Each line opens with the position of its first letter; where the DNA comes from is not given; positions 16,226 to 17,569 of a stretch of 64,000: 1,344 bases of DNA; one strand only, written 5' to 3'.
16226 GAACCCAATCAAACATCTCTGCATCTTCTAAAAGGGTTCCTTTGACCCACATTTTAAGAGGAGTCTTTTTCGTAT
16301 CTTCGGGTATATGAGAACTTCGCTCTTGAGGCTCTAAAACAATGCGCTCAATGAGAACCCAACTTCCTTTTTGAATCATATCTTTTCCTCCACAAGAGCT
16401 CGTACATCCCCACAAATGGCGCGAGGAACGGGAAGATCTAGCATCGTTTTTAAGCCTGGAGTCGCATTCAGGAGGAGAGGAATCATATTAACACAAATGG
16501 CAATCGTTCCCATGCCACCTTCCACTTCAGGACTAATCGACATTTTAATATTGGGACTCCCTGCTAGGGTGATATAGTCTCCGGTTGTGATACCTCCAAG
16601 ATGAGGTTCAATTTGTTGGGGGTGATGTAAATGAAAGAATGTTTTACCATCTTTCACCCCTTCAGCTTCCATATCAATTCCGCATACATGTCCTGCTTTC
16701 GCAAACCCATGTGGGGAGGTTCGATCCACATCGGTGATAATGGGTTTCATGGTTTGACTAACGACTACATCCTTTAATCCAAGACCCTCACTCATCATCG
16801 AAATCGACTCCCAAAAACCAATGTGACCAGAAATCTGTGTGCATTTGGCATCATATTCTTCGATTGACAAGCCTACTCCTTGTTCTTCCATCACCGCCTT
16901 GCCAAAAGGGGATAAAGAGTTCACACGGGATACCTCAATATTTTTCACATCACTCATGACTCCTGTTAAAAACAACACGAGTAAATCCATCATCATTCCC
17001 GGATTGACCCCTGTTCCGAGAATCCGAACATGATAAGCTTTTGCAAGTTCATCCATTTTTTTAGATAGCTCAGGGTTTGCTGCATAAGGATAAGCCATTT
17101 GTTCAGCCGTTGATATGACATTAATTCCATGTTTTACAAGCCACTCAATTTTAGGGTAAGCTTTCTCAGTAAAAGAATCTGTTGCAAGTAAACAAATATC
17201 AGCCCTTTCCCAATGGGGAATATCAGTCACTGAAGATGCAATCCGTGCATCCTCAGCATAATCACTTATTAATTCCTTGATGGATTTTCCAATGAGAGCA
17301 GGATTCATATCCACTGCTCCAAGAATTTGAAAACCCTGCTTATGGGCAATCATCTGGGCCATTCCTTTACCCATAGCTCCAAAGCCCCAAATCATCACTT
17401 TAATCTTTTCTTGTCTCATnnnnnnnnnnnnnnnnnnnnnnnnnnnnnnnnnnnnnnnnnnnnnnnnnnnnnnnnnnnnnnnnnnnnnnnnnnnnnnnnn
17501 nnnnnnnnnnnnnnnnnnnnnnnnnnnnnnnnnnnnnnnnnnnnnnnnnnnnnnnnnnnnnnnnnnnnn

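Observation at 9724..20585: Single super-operon fusing the arginine deiminase pathway to the B12-dependent oxidative ornithine (Stickland) pathway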

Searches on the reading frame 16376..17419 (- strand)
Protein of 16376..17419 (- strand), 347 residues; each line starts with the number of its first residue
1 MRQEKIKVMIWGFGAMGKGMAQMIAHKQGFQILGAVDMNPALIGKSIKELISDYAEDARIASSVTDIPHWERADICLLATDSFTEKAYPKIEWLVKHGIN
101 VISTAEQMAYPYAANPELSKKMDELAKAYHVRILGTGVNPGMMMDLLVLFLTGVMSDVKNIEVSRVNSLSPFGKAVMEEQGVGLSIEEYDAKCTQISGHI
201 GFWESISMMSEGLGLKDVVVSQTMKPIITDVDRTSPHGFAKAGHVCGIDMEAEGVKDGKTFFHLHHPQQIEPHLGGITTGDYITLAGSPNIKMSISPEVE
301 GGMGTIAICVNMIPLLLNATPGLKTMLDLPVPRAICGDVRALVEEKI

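Call 4: search_protein_families(library=ncbifam, proteins=[window:16376-17419:-], max_evalue=0.00001)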
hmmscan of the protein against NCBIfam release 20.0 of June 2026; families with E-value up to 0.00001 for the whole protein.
window:16376-17419:- (347 aa): 1 family
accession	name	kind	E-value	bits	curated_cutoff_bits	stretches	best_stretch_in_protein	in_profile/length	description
NF040740.1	ornith_Ord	equivalog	6.3e-136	453.2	400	1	6-337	1-335/335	2,4-diaminopentanoate dehydrogenase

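Call 5: search_protein_families(library=pfam, proteins=[window:16376-17419:-], max_evalue=0.001)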
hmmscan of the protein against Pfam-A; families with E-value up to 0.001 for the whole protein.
window:16376-17419:- (347 aa): 3 families
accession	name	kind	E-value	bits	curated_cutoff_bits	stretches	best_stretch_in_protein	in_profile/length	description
PF19328.4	DAP_DH_C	-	2.5e-80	269.4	23.3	1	143-344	2-205/206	2,4-diaminopentanoate dehydrogenase C-terminal domain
PF01113.26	DapB_N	-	1.1e-05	26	25.6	1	6-103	1-96/124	Dihydrodipicolinate reductase, N-terminus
PF02629.25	CoA_binding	-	0.00089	20.4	22.3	0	4-102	2-91/97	CoA binding domain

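Call 15: find_encoding_contigs(protein=window:16376-17419:-, flank=10000, max_places=6)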
Protein window:16376-17419:- (347 aa): 2 contigs read that carry it; 2 places shown.
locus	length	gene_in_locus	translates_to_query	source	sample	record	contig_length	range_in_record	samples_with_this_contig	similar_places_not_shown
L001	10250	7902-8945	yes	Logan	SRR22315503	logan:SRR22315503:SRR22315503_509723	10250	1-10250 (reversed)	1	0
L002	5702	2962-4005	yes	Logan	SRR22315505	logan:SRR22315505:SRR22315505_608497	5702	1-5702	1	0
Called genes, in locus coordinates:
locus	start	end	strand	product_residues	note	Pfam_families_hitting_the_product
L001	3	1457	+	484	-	?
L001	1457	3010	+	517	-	PF00890:FAD_binding_2 (weak), PF01134:GIDA (weak), PF01266:DAO (weak), PF01494:FAD_binding_3 (weak), PF01593:Amino_oxidase, PF01946:Thi4 (weak), PF07992:Pyr_redox_2 (weak), PF13450:NAD_binding_8, +1 more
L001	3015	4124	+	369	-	PF13506:Glyco_transf_21 (weak), PF00535:Glycos_transf_2, PF13641:Glyco_tranf_2_3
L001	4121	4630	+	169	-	PF18927:CrtO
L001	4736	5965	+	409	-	PF02274:ADI, PF19420:DDAH_eukar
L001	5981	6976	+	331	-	PF02729:OTCace_N, PF00185:OTCace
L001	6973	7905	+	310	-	PF00696:AA_kinase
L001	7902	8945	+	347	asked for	PF01113:DapB_N (weak), PF19328:DAP_DH_C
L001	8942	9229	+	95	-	PF22010:OrtA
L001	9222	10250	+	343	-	?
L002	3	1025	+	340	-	?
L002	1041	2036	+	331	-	PF02729:OTCace_N, PF00185:OTCace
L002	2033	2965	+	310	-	PF00696:AA_kinase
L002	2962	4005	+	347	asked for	PF01113:DapB_N (weak), PF19328:DAP_DH_C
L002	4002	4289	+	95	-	PF22010:OrtA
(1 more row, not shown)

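Call 16: find_homologous_proteins(query=window:16376-17419:-, max_evalue=1e-20)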
Query window:16376-17419:- (347 aa): 4207 proteins with E <= 1e-20 among 6305 candidates; the best 120 are listed.
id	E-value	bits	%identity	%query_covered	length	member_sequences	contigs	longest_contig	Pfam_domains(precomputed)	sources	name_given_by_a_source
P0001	5.8e-230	780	99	100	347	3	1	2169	PF01113.27,PF19328.5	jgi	jgi:4-hydroxy-tetrahydrodipicolinate reductase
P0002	1.0e-161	556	71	100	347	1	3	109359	PF19328.5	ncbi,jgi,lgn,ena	ncbi:MAG: 2,4-diaminopentanoate dehydrogenase [Bacilli bacterium]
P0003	2.3e-161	555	71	100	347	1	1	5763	PF19328.5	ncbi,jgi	jgi:4-hydroxy-tetrahydrodipicolinate reductase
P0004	5.1e-152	524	67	99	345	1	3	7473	PF19328.5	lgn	-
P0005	2.5e-151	522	69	99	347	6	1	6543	PF19328.5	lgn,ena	-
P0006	4.7e-138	478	61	100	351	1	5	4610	PF01113.27,PF01408.29,PF19328.5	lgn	-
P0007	1.2e-136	473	60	100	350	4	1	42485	PF01113.27,PF01408.29,PF19328.5,PF03435.25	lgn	-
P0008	3.3e-135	469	60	99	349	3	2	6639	PF01113.27,PF01408.29,PF19328.5,PF03446.22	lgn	-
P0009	5.1e-135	468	59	100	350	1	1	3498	PF01113.27,PF19328.5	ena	-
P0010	2.4e-134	466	58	99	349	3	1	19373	PF19328.5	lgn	-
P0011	5.2e-134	465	58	99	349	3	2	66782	PF01113.27,PF01408.29,PF19328.5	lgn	-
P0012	5.6e-134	465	59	100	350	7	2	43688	PF01113.27,PF01408.29,PF19328.5,PF01118.31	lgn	-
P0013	5.7e-134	465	61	99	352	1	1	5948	PF01113.27,PF19328.5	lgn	-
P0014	1.1e-133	464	61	100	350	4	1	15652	PF01113.27,PF01408.29,PF19328.5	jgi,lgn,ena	-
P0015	1.4e-133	463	58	99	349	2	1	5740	PF19328.5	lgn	-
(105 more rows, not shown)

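Call 18: find_related_loci(query=A1, collection=genome_contigs, flank=10000)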
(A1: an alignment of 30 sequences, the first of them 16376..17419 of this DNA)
Query A1 (347 aa) in genome_contigs; peptide patterns used: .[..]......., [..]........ (x = any residue, [..] = any of these).
600 stretches matched a pattern (row limit reached: there are more); 583 encode a relative of the query (tblastn E <= 1e-3); the best 80 are kept; 80 distinct loci.
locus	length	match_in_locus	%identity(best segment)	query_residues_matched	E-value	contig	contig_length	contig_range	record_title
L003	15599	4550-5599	60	1-346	3e-141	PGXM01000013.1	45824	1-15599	MAG: Tenericutes bacterium HGW-Tenericutes-1 ig2103_sub10_scaffold_84, whole genome shotgun sequence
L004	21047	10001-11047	58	1-344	2e-140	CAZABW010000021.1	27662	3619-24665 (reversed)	MAG TPA_asm: uncultured Candidatus Izemoplasmatales bacterium isolate binchicken_co27_449 genome assembly, contig: NODE_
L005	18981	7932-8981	60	1-345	4e-139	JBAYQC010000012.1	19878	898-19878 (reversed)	MAG: Candidatus Izemoplasmatales bacterium isolate SO_2016_LW2_153 scaffold05042_LW138R_2016, whole genome shotgun seque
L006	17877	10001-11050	59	1-346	5e-139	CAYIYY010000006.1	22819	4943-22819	MAG TPA_asm: uncultured Candidatus Izemoplasmatales bacterium isolate ERP122455_co1_48 genome assembly, contig: NODE_299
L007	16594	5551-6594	59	1-344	5e-136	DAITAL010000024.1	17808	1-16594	MAG TPA_asm: Bacillota bacterium isolate CTOTU29496 NODE_1843_length_17808_cov_8.138343, whole genome shotgun sequence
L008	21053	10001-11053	56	1-346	3e-134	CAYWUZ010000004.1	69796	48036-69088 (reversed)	MAG TPA_asm: uncultured Candidatus Izemoplasmatales bacterium isolate binchicken_co42_245 genome assembly, contig: NODE_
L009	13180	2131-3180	57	1-345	2e-134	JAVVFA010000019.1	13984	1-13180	MAG: Candidatus Izemoplasmatales bacterium isolate TamC13-35 NODE_19_length_13984_cov_3.630761, whole genome shotgun seq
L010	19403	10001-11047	57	1-344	8e-134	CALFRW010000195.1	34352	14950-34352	MAG TPA_asm: uncultured Haloplasmataceae bacterium isolate SRR1562003_bin.56_CONCOCT_v1.1_MAG genome assembly, contig: E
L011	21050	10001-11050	57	1-345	8e-134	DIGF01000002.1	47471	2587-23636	MAG TPA_asm: Bacillales bacterium UBA5729 UBA5729_contig_6444, whole genome shotgun sequence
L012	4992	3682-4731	57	1-346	1e-134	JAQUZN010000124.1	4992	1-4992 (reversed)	MAG: Candidatus Izemoplasmatales bacterium isolate STD2_261 NODE_74632_length_4992_cov_3.670709_Sandtown_D2, whole genom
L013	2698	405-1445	59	1-344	8e-140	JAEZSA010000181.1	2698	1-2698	MAG: Bacillota bacterium isolate OH_PDB_211 k127_1522365, whole genome shotgun sequence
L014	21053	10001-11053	56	1-346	1e-132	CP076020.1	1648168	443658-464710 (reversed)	Mycoplasmatota bacterium strain zrk2 chromosome, complete genome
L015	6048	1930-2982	57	1-346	4e-132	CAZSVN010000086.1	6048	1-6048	MAG TPA_asm: uncultured Candidatus Izemoplasmatales bacterium isolate binchicken_co42_414 genome assembly, contig: NODE_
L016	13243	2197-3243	58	1-344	6e-132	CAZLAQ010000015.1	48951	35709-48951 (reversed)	MAG TPA_asm: uncultured Candidatus Izemoplasmatales bacterium isolate SRP178699_co1_449 genome assembly, contig: NODE_63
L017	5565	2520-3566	59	1-344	6e-132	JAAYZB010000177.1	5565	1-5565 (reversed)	MAG: Acholeplasmataceae bacterium isolate AS06rmzACSIP_282 275618_AS06, whole genome shotgun sequence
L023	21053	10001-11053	57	1-346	3e-130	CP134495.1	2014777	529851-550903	Mycoplasmatota bacterium WC30 chromosome, complete genome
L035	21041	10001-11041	55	4-346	6e-127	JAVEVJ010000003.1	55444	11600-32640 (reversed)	MAG: Acholeplasmataceae bacterium isolate BF4_119 NODE_1607_length_55444_cov_9.668077_Biofilm4, whole genome shotgun seq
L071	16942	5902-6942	54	4-345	2e-124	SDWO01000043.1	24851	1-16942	MAG: Candidatus Izemoplasma acidinucleici isolate MAG-BB-5 scaffold_125, whole genome shotgun sequence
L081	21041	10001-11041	53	5-346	2e-123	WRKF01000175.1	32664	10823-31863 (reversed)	MAG: Defluviitaleaceae bacterium isolate Th196P1bin10 JGI24700J35501_10930881, whole genome shotgun sequence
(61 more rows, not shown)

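Call 30: find_encoding_contigs(protein=P0002, flank=10000, max_places=3)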
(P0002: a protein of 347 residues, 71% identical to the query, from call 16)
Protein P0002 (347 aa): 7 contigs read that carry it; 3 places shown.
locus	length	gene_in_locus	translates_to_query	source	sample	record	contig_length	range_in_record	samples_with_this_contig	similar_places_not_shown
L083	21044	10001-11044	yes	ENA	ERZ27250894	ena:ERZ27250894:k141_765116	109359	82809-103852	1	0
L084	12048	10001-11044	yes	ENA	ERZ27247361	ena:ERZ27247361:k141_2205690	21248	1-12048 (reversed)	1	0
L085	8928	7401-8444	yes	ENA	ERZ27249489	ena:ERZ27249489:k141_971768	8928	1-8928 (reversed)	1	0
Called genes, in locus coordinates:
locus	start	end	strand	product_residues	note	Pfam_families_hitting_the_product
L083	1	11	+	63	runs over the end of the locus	PF06107:DUF951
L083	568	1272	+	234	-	PF04474:DUF554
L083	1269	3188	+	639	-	PF00005:ABC_tran, PF02463:SMC_N (faint), PF13304:AAA_21 (faint)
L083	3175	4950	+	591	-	PF00005:ABC_tran, PF02463:SMC_N (weak)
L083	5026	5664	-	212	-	PF00085:Thioredoxin (faint), PF13098:Thioredoxin_2 (faint), PF13192:Thioredoxin_3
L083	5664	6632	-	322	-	PF00070:Pyr_redox (faint), PF00890:FAD_binding_2 (weak), PF01134:GIDA (faint), PF01266:DAO (weak), PF03486:HI0933_like (faint), PF07992:Pyr_redox_2, PF12831:FAD_oxidored (weak), PF13738:Pyr_redox_3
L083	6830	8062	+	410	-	PF02274:ADI, PF19420:DDAH_eukar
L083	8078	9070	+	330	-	PF02729:OTCace_N, PF00185:OTCace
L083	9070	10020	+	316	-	PF00696:AA_kinase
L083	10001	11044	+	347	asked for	PF19328:DAP_DH_C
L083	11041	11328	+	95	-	PF22010:OrtA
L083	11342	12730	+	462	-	PF00291:PALP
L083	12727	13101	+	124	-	PF16552:OAM_alpha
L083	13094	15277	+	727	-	PF09043:Lys-AminoMut_A, PF16554:OAM_dimer, PF02310:B12-binding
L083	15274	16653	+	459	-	PF13941:MutL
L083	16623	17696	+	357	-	PF01168:Ala_racemase_N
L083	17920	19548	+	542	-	PF00563:EAL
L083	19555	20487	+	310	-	PF05128:DUF697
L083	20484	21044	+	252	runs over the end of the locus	PF00561:Abhydrolase_1, PF03959:FSH1 (faint), PF12146:Hydrolase_4, PF12697:Abhydrolase_6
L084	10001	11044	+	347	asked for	PF19328:DAP_DH_C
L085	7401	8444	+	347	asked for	PF19328:DAP_DH_C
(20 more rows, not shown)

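Call 38: search_protein_families(library=pfam, proteins=[L081:18523-19905:+, L007:1383-2852:-, L071:6958-8649:+, L014:5094-6266:+, L003:12374-13441:-, L003:175-1362:+, L035:9485-9985:+, L010:6007-6675:+, L023:8207-9955:+, L005:942-2591:-], max_evalue=0.00001)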
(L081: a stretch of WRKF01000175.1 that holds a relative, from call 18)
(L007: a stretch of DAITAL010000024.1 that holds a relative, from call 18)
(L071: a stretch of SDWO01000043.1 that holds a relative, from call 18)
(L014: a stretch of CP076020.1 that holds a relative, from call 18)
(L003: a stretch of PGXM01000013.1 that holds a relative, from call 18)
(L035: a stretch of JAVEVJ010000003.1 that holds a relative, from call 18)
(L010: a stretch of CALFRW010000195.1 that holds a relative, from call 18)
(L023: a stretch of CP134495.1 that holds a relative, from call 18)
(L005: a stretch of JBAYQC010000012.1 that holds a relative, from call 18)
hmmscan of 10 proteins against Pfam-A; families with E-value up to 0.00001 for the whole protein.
L081:18523-19905:+ (460 aa): 0 families

L007:1383-2852:- (489 aa): 1 family
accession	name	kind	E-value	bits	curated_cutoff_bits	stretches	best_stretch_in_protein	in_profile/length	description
PF00860.26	Xan_ur_permease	-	1.6e-32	113.1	27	1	50-449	3-387/389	Permease family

L071:6958-8649:+ (563 aa): 1 family
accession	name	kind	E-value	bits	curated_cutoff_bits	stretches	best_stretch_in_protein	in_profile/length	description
PF07885.22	Ion_trans_2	-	1.2e-09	38.3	22.5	1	482-551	14-75/79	Ion channel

L014:5094-6266:+ (390 aa): 1 family
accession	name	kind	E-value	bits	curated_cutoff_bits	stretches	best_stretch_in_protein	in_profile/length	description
PF00999.27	Na_H_Exchanger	-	1.4e-44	152.9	26.2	1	11-376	4-368/375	Sodium/hydrogen exchanger, transmembrane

L003:12374-13441:- (355 aa): 1 family
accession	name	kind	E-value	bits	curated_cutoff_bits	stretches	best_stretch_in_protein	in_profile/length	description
PF00892.27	EamA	-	1.6e-27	96.9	28.2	2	11-149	2-133/135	EamA-like transporter family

L003:175-1362:+ (395 aa): 2 families
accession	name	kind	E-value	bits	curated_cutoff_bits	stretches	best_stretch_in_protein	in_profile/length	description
PF01168.26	Ala_racemase_N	-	6.7e-66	222.6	24.1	1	24-239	1-220/220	Alanine racemase, N-terminal domain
PF00842.27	Ala_racemase_C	-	3.8e-36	123.9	25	1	253-373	2-127/127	Alanine racemase, C-terminal domain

L035:9485-9985:+ (166 aa): 1 family
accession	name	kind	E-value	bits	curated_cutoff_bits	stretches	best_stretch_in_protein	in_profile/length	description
PF01923.23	Cob_adeno_trans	-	8.6e-43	146.8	24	1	3-161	1-170/171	Cobalamin adenosyltransferase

L010:6007-6675:+ (222 aa): 2 families
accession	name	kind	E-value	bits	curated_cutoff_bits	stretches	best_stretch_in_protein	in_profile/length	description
PF01144.29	CoA_trans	-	3.9e-43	147.8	23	1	5-199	2-216/217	Coenzyme A transferase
PF13336.12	AcetylCoA_hyd_C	-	6.4e-06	26.6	23.7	0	100-182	38-130/154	Acetyl-CoA hydrolase/transferase C-terminal domain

L023:8207-9955:+ (582 aa): 1 family
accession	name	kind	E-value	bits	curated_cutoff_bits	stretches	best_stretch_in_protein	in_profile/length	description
PF01268.25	FTHFS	-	2.9e-253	841.6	27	1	30-582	2-556/556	Formate--tetrahydrofolate ligase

L005:942-2591:- (549 aa): 2 families
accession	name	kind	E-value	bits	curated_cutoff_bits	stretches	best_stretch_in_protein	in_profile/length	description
PF13347.12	MFS_2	-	1.3e-59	202.3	27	1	20-413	2-393/427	MFS/sugar transport protein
PF07690.21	MFS_1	-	3.3e-14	53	33.4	1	151-358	117-323/347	Major Facilitator Superfamily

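Call 45: search_solved_structures(query=window:16376-17419:-, max_evalue=0.00001)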
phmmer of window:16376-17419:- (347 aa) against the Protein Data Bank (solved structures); distinct sequences matched with E-value up to 0.00001: 7.
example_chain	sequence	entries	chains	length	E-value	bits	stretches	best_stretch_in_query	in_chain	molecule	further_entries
7xdu_A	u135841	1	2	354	1e-108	366.6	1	3-344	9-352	4-hydroxy-tetrahydrodipicolinate reductase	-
6g1h_A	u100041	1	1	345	2.9e-81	276.4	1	6-339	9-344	Dihydrodipicolinate reductase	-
6g1m_A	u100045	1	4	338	4.3e-81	275.8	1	7-339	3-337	Dihydrodipicolinate reductase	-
6iaq_A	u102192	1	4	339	2e-24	89.5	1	5-330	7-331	Dihydrodipicolinate reductase N-terminus domain-containing protein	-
7qzl_D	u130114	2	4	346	1e-21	80.7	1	5-325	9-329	Amine Dehydrogenase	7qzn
6iau_A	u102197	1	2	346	1e-21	80.6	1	5-325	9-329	Amine Dehydrogenase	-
7r09_A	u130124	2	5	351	1.3e-14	57.3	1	5-191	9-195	Amine Dehydrogenase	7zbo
